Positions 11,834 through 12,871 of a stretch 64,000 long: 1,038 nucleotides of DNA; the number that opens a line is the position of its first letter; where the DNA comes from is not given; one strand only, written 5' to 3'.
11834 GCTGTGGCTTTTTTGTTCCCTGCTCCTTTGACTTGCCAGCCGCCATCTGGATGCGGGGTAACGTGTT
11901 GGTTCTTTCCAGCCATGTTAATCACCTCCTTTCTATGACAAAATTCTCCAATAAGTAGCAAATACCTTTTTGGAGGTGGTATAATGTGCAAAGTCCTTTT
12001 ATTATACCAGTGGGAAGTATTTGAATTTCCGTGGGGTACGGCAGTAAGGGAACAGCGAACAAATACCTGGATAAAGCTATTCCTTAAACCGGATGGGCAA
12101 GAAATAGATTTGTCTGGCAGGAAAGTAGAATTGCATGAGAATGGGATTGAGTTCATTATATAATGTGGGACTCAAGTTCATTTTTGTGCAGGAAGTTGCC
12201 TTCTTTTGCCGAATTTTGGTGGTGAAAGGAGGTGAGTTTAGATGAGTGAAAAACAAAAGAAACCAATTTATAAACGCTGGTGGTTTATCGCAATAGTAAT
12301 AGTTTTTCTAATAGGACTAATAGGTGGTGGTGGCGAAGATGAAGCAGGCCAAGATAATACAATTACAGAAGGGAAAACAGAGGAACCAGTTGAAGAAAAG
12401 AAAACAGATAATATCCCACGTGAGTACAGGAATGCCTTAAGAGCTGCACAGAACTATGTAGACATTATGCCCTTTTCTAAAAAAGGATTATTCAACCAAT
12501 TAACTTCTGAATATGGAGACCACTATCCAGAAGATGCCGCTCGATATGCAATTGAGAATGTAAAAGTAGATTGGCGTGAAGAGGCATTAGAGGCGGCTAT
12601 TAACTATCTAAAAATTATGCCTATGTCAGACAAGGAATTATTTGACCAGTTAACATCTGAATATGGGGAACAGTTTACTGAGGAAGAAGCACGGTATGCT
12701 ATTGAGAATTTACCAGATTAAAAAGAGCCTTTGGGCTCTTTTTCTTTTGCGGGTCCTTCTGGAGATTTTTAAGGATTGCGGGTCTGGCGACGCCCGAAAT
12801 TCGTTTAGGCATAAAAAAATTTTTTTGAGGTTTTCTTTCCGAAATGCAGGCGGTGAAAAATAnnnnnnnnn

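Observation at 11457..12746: Moron locus between the early and packaging modules: opposite-strand DUF2188-like + zinc-ribbon pair, a 59-aa ORF and an Ltp-like exclusion protein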

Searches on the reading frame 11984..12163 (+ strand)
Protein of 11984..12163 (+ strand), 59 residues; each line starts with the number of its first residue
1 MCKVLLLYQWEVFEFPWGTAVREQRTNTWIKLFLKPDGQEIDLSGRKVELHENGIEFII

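Call 4: search_protein_families(library=pfam, proteins=[window:11984-12163:+], max_evalue=1)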
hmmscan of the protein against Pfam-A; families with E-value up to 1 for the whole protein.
window:11984-12163:+ (59 aa): 0 families

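Call 5: search_protein_families(library=phrogs, proteins=[window:11984-12163:+], max_evalue=0.1)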
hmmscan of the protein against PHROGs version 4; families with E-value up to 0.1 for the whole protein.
window:11984-12163:+ (59 aa): 0 families

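Call 15: search_protein_families(library=ncbifam, proteins=[window:11984-12163:+], max_evalue=0.1)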
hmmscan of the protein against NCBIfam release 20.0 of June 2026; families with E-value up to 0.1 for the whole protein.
window:11984-12163:+ (59 aa): 0 families

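Call 16: search_protein_families(library=padloc, proteins=[window:11984-12163:+], max_evalue=0.1)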
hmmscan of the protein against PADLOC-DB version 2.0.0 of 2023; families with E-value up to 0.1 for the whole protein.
window:11984-12163:+ (59 aa): 0 families

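Call 58: search_protein_representatives(protein=window:11984-12163:+)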
Query: 59 residues. Proteins with E-value up to 0.001 (for the whole library): 75; up to 1e-10: 12; up to 1e-30: 0. The best 75 are listed.
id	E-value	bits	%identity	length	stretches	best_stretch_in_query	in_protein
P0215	9.3e-18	79.0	64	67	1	3-58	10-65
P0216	1.4e-17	78.4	62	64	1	3-57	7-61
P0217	2.6e-15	71.3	62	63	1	6-58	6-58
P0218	1.1e-13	66.1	59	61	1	4-58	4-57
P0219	5.5e-13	63.9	61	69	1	10-58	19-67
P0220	5.7e-13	63.9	53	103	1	4-58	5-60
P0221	7.5e-13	63.5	42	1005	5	21-56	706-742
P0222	2.4e-12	61.9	47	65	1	6-58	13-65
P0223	3.1e-12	61.6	54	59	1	4-58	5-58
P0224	5.4e-12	60.8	52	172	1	2-57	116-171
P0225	3.0e-11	58.5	61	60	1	7-58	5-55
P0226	8.8e-11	57.0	61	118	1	9-58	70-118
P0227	1.1e-10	56.8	50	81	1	9-58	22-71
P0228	1.1e-10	56.6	67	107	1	3-41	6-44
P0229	1.2e-10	56.6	56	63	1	3-58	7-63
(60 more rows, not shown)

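Call 61: find_related_loci(query=A4, collection=viral_contigs, flank=4000)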
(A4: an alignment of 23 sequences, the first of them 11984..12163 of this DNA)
Query A4 (59 aa) in viral_contigs; peptide patterns used: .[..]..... (x = any residue, [..] = any of these).
69 stretches matched a pattern; 50 encode a relative of the query (tblastn E <= 1e-3); 50 distinct loci.
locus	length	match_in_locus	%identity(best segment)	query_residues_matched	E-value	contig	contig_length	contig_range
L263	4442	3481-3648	75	3-58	5e-25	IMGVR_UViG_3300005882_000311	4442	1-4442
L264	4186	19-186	75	3-58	5e-25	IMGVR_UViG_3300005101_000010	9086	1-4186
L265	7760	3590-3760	67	2-58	1e-23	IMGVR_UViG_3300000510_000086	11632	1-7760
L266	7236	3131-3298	68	3-58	2e-23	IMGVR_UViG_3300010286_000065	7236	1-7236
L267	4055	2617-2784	68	3-58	3e-23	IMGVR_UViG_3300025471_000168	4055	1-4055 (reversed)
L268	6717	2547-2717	67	2-58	5e-23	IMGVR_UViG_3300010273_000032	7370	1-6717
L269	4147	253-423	67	2-58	5e-23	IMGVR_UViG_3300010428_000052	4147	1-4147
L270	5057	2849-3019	67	2-58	7e-23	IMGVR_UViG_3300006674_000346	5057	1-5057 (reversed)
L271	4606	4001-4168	68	3-58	1e-22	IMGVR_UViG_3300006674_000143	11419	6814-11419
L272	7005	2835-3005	67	2-58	1e-22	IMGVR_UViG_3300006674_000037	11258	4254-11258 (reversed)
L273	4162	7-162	71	7-58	3e-22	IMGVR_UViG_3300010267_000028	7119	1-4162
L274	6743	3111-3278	64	3-58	6e-22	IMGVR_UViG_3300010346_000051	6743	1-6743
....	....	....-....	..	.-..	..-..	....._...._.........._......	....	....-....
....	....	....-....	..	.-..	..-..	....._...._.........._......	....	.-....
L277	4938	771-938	63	3-58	2e-21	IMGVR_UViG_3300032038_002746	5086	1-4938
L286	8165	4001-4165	64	3-57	6e-20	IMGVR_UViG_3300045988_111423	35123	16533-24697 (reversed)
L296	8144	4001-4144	63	10-57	8e-17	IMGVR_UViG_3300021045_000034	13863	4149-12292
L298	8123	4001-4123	68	3-43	1e-16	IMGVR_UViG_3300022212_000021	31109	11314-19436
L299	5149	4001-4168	49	2-58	1e-15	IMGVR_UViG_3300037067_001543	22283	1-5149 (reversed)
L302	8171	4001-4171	52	1-58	2e-14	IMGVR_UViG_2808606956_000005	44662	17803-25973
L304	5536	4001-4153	52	7-58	2e-13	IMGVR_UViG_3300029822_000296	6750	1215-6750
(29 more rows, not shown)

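Call 72: predict_structure(alignment_id=A4)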
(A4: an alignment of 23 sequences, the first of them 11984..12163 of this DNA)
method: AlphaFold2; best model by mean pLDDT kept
length: 59 residues; sequences in the alignment: 23
mean_pLDDT: 92.6   pTM: 0.74
mean pLDDT of the five models: 92.6, 91.6, 90.8, 90.4, 89.9
residues with pLDDT >= 90: 50; 70-90: 8; 50-70: 1; < 50: 0
segments of 3 or more residues with pLDDT < 50: none
pLDDT, mean of each block of 10 residues (from residue 1): 83 96 95 97 94 91
secondary structure, 60 per line:
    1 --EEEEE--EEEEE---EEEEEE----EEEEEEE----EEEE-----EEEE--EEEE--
elements in order: E3-7 E10-14 E18-23 E28-34 E39-42 E48-51 E54-57

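Call 76: fold_search(model_id=the predicted structure, library=pdb)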
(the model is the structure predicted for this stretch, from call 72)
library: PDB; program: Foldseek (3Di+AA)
matches with E <= 10: 740; with E <= 0.001: 0
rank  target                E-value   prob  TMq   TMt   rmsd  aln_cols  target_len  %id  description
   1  5o51                  3.2e-01  0.82  0.49  0.10   8.8        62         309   18  AfRom2 CNH domain (released 2018-06-13)
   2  6y86                  5.9e-01  0.93  0.63  0.11   8.8        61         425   13  Active YidC insertase crystal structure with the first transmembrane domain resolved (released 2021-09-22)
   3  6sji_A                6.6e-01  0.69  0.48  0.08   6.3        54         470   13  The structure of thiocyanate dehydrogenase from Thioalkalivibrio paradoxus mutant with His 482 replaced by Gln (released 2019-09-18)
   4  5y83                  7.4e-01  0.89  0.63  0.13   8.9        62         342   13  Crystal structure of YidC from Thermotoga maritima (released 2018-07-11)
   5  8bpn_A                7.9e-01  0.51  0.43  0.07   6.1        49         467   12  The structure of thiocyanate dehydrogenase mutant form with Phe 436 replaced by Gln from Thioalkalivibrio paradoxus (released 2023-01-18)
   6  7kvb_A                8.8e-01  0.12  0.28  0.05  14.9        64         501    8  Chimeric flavivirus between Binjari virus and Murray Valley encephalitis virus (released 2020-12-23)
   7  6g5m_D                9.3e-01  0.44  0.45  0.08   6.5        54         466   13  The structure of thiocyanate dehydrogenase from Thioalkalivibrio paradoxus complex with CU(I) ions. (released 2019-04-10)
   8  5f75_B                9.9e-01  0.77  0.57  0.09   6.0        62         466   11  Thiocyanate dehydrogenase from Thioalkalivibrio paradoxus (released 2016-12-14)
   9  7fdp_B                9.9e-01  0.09  0.21  0.06  11.9        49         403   10  Crystal structure of PirB insecticidal protein from Photorhabdus akhurstii (released 2022-07-20)
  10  8t7z_B                1.0e+00  0.35  0.42  0.05   8.7        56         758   11  Crystal structure of alpha-glucosidase (yicI) from Klebsiella aerogenes (released 2023-07-05)
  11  8f5p_F                1.1e+00  0.77  0.54  0.04   9.8        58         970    7  Structure of Leishmania tarentolae IFT-A (state 2) (released 2022-12-21)
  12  8p3m_2                1.1e+00  0.57  0.47  0.07   6.0        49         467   12  The structure of thiocyanate dehydrogenase mutant form with Lys 281 replaced by Ala from Thioalkalivibrio paradoxus (released 2023-06-07)
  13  5f75_C                1.1e+00  0.57  0.49  0.08   6.3        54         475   13  Thiocyanate dehydrogenase from Thioalkalivibrio paradoxus (released 2016-12-14)
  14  5y82_A                1.2e+00  0.63  0.56  0.19   9.1        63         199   16  Crystal structure of the periplasmic domain of the Thermotoga maritima YidC (released 2018-07-11)
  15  5f75_A                1.2e+00  0.41  0.45  0.08   6.5        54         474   13  Thiocyanate dehydrogenase from Thioalkalivibrio paradoxus (released 2016-12-14)
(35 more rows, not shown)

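Call 87: search_dna_similar(query=window:11984-12163:+, collection=phages, mode=protein, max_rows=60, max_evalue=0.001)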
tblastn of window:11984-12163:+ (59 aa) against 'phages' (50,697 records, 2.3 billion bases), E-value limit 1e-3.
No match.

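Call 92: search_protein_families(library=phrogs, proteins=[L286:3184-3681:+, L286:4190-5434:+, L302:4161-5582:+, L304:4166-5344:+, L264:306-929:+, L298:4927-5898:+, L296:550-1785:+, L299:1083-2558:+, L270:1866-2573:+], max_evalue=0.00001)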
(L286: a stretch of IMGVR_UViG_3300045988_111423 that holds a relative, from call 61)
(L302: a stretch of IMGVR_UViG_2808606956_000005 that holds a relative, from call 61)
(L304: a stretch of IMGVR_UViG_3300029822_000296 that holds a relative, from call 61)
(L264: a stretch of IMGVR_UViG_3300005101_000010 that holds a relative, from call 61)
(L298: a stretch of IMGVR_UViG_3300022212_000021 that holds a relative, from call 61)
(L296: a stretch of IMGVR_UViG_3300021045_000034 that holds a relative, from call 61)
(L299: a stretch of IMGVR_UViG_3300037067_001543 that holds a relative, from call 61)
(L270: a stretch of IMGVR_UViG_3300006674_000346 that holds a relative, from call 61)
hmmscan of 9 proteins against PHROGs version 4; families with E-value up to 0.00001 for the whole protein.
L286:3184-3681:+ (165 aa): 4 families
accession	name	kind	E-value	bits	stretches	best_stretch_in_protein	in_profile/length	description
phrog_51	-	head and packaging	8.1e-42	144.8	1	1-144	87-231/261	terminase small subunit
phrog_17390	-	unknown function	5.2e-17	62.5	1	1-62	1-62/69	-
phrog_2606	-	head and packaging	1.1e-11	45.6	1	2-71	88-158/310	terminase small subunit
phrog_641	-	head and packaging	9.5e-07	30.5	1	1-67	1-67/162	terminase small subunit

L286:4190-5434:+ (414 aa): 8 families
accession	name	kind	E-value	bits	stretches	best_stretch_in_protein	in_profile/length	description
phrog_3717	-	head and packaging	9.4e-60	203.4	1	7-275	4-271/277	terminase large subunit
phrog_5653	-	head and packaging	2.2e-48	165.6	1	227-408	1-184/199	terminase large subunit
phrog_2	-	head and packaging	5.4e-46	158.7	1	19-408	275-596/807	terminase large subunit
phrog_18557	-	head and packaging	9.3e-26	90.8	1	334-412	3-81/88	terminase large subunit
phrog_6672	-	head and packaging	8.4e-25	88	1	279-412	3-137/145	terminase large subunit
phrog_8711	-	head and packaging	2.7e-14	54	1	5-90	4-89/89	terminase large subunit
phrog_22023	-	unknown function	1.1e-08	36.4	1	164-293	27-150/153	-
phrog_10250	-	head and packaging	2.2e-08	35.1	1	221-404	10-215/228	terminase large subunit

L302:4161-5582:+ (473 aa): 4 families
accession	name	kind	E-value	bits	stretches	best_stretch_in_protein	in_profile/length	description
phrog_64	-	head and packaging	1.7e-112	377.7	1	16-472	62-517/547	portal protein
phrog_9064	-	head and packaging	1e-36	127.7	1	244-467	2-223/228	portal protein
phrog_8418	-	head and packaging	7.2e-16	59.6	1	353-470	1-121/136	portal protein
phrog_104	-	head and packaging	5.3e-06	26.3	0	160-452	161-470/550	portal protein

L304:4166-5344:+ (392 aa): 2 families
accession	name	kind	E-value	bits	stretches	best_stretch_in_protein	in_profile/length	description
phrog_581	-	head and packaging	3.5e-111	374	1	1-391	19-396/564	minor head protein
phrog_4611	-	head and packaging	8.6e-06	25.3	0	167-339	160-320/710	minor head protein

L264:306-929:+ (207 aa): 4 families
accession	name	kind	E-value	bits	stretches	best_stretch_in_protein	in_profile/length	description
phrog_194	-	head and packaging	9.4e-61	207.4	1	1-206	19-225/335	head scaffolding protein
phrog_24130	-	head and packaging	2.8e-08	35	1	71-163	28-119/146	head scaffolding protein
phrog_4866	-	head and packaging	1.6e-06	29.2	1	8-155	68-196/245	head scaffolding protein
phrog_206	-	head and packaging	1.6e-06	29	1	43-203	78-262/263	head scaffolding protein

L298:4927-5898:+ (323 aa): 4 families
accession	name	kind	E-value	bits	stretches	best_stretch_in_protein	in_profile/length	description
phrog_247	-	head and packaging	3.1e-121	405.8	1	2-322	1-339/351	major head protein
phrog_19632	-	unknown function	9.3e-55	185.7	1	4-151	1-146/149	-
phrog_15288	-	head and packaging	1.6e-51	175.5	1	157-322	2-171/172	major head protein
phrog_544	-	head and packaging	7.8e-07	29.8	1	2-231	1-220/282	major head protein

L296:550-1785:+ (411 aa): 5 families
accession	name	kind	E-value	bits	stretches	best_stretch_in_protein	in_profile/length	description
phrog_979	-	head and packaging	9.2e-45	154.4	2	6-154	155-305/642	terminase large subunit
phrog_2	-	head and packaging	1.6e-34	120.8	1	4-362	265-562/807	terminase large subunit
phrog_9526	-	head and packaging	1.1e-14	55.5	1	7-191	13-200/280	terminase large subunit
phrog_3717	-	head and packaging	2.5e-09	38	1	5-236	11-239/277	terminase large subunit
phrog_5653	-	head and packaging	1.4e-08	35.7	1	219-287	1-71/199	terminase large subunit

L299:1083-2558:+ (491 aa): 1 family
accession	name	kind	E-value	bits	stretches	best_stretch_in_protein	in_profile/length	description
phrog_533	-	head and packaging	4e-69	234.4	1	20-483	18-486/495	portal protein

L270:1866-2573:+ (235 aa): 16 families
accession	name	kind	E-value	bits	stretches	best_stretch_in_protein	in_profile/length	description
phrog_8446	-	DNA, RNA and nucleotide metabolism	3.5e-37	129.1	1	9-206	12-203/211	HNH endonuclease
phrog_1271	-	DNA, RNA and nucleotide metabolism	9.7e-24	85.4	1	75-208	208-325/361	HNH endonuclease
phrog_8048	-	DNA, RNA and nucleotide metabolism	4e-17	63.3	1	131-209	158-235/273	HNH endonuclease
phrog_144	-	DNA, RNA and nucleotide metabolism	7.5e-12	46.3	1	130-213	65-144/175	HNH endonuclease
phrog_119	-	DNA, RNA and nucleotide metabolism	4.4e-11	43.3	1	135-208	189-264/443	HNH endonuclease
phrog_7545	-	DNA, RNA and nucleotide metabolism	4.9e-10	40.8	1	10-202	3-136/160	HNH endonuclease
phrog_589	-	DNA, RNA and nucleotide metabolism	3.3e-09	37.7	1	132-196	74-136/179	HNH endonuclease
phrog_5956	-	DNA, RNA and nucleotide metabolism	6.4e-09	36.6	1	136-213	46-123/138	HNH endonuclease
phrog_4581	-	head and packaging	1.3e-08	35.7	1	135-214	51-124/395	terminase small subunit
phrog_333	-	DNA, RNA and nucleotide metabolism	2.3e-08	35.3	1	124-197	7-77/138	HNH endonuclease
phrog_24030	-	DNA, RNA and nucleotide metabolism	4.9e-08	33.7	1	139-200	8-64/342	RNA ligase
phrog_740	-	DNA, RNA and nucleotide metabolism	7.4e-08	32.7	1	131-211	20-97/332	HNH endonuclease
phrog_6050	-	DNA, RNA and nucleotide metabolism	9.5e-08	32.2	1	133-199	295-358/402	HNH endonuclease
phrog_16726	-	DNA, RNA and nucleotide metabolism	2.4e-07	31.8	1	141-208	85-151/308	HNH endonuclease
phrog_5200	-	DNA, RNA and nucleotide metabolism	3.2e-06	28.2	1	135-198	26-84/154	HNH endonuclease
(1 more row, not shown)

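Call 97: find_encoding_contigs(protein=window:11984-12163:+, flank=5000, max_places=10)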
Protein window:11984-12163:+ (59 aa): 7 contigs read that carry it; 5 places shown.
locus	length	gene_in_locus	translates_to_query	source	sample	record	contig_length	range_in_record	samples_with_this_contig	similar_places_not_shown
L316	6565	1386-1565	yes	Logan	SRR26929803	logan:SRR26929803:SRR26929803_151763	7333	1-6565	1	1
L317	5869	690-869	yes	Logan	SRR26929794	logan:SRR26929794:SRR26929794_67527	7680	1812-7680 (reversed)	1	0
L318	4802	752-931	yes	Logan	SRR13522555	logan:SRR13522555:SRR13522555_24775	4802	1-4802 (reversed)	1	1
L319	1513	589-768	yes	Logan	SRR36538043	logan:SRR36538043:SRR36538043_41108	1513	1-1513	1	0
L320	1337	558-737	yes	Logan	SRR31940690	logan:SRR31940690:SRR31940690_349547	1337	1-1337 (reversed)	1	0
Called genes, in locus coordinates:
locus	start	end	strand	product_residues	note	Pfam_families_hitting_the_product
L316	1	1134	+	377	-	?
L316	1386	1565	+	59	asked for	-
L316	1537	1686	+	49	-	-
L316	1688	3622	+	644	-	-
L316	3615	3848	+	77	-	-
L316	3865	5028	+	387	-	-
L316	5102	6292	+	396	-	PF17236:SU10_MCP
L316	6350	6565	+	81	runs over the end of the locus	-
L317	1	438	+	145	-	?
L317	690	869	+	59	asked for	-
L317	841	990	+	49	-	-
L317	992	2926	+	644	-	PF23899:SU10_portal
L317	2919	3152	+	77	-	-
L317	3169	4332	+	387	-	-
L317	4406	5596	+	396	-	PF17236:SU10_MCP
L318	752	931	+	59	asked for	-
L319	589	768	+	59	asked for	-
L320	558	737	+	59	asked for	-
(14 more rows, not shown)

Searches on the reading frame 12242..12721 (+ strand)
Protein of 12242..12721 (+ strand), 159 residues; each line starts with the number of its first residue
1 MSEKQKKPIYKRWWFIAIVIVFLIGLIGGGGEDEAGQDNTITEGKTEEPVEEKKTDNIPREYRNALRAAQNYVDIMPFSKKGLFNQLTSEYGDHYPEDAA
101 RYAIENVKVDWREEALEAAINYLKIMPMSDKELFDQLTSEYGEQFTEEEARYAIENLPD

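Call 4: search_protein_families(library=pfam, proteins=[window:12242-12721:+], max_evalue=1)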
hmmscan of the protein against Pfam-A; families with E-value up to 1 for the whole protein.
window:12242-12721:+ (159 aa): 7 families
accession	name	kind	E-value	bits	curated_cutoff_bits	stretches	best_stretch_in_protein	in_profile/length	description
PF07553.16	Lipoprotein_Ltp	-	3.6e-42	142.7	23.2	2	110-157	1-48/48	Host cell surface-exposed lipoprotein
PF21982.2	RecX_HTH1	-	0.011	16.1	26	1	115-142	1-29/40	RecX, first three-helix domain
PF03559.20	Hexose_dehydrat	-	0.054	13.3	25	0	130-156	136-162/203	NDP-hexose 2,3-dehydratase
PF01603.26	B56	-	0.061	12.7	25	1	105-152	352-399/413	Protein phosphatase 2A regulatory B subunit (B56 family)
PF17727.6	CtsR_C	-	0.082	13.6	23.8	0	130-157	2-29/72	CtsR C-terminal dimerization domain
PF08858.15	IDEAL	-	0.13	12.5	22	0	130-141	26-37/37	IDEAL domain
PF14973.11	TINF2_N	-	0.19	12.5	29.4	0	106-148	83-126/149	TERF1-interacting nuclear factor 2 N-terminus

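Call 5: search_protein_families(library=phrogs, proteins=[window:12242-12721:+], max_evalue=0.1)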
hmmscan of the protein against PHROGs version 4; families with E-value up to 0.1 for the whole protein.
window:12242-12721:+ (159 aa): 13 families
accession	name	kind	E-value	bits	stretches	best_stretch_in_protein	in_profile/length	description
phrog_4980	-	moron, auxiliary metabolic gene and host takeover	1.5e-53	182.4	1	2-158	12-180/181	superinfection exclusion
phrog_15667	-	moron, auxiliary metabolic gene and host takeover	2e-38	133.4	1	36-158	84-205/208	superinfection exclusion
phrog_13294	-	other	7e-15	56.1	1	51-156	194-293/294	lipoprotein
phrog_14275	-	unknown function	7.5e-08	33.2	1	4-57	26-86/178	-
phrog_8545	-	moron, auxiliary metabolic gene and host takeover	4.4e-05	24.4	1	3-49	7-54/177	superinfection exclusion Sie-like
phrog_806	-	unknown function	4.8e-05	24.5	1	9-56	1-51/187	-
phrog_8263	-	unknown function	0.0002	22.3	1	7-54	1-47/197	-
phrog_23980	-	unknown function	0.0005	20.8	1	5-47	6-49/193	-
phrog_21045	-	unknown function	0.00052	21.2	0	133-156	34-57/65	-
phrog_18347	-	unknown function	0.0013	18.9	1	4-28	128-152/397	-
phrog_6240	-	unknown function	0.028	15.3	0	89-108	16-35/43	-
phrog_21067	-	unknown function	0.061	15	0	83-101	25-43/72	-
phrog_7657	-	unknown function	0.07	14.3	0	62-110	16-67/73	-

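Call 15: search_protein_families(library=ncbifam, proteins=[window:12242-12721:+], max_evalue=0.1)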
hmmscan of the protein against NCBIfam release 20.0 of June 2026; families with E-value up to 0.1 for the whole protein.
window:12242-12721:+ (159 aa): 0 families

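Call 16: search_protein_families(library=padloc, proteins=[window:12242-12721:+], max_evalue=0.1)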
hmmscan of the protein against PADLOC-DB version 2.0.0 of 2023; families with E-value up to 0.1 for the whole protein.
window:12242-12721:+ (159 aa): 0 families

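Call 49: search_solved_structures(query=window:12242-12721:+, max_evalue=0.01, show_alignments=1)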
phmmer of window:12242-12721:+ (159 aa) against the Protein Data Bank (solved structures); distinct sequences matched with E-value up to 0.01: 1.
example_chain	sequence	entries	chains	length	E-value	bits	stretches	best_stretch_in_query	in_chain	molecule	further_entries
4eqq_A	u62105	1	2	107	1.6e-16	64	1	54-157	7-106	Putative host cell surface-exposed lipoprotein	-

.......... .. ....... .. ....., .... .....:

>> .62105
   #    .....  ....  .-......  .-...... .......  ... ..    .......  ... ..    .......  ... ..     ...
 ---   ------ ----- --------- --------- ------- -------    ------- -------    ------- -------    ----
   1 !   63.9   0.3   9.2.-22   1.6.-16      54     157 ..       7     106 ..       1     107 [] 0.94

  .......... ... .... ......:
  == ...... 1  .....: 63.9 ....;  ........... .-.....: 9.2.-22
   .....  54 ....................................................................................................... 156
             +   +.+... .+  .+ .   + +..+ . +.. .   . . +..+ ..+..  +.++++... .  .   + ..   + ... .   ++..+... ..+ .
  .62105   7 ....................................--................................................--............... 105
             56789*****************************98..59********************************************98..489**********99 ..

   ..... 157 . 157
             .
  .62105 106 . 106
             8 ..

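Call 98: find_encoding_contigs(protein=window:12242-12721:+, flank=5000, max_places=10)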
Protein window:12242-12721:+ (159 aa): no gene with exactly this product is on record in the collection.
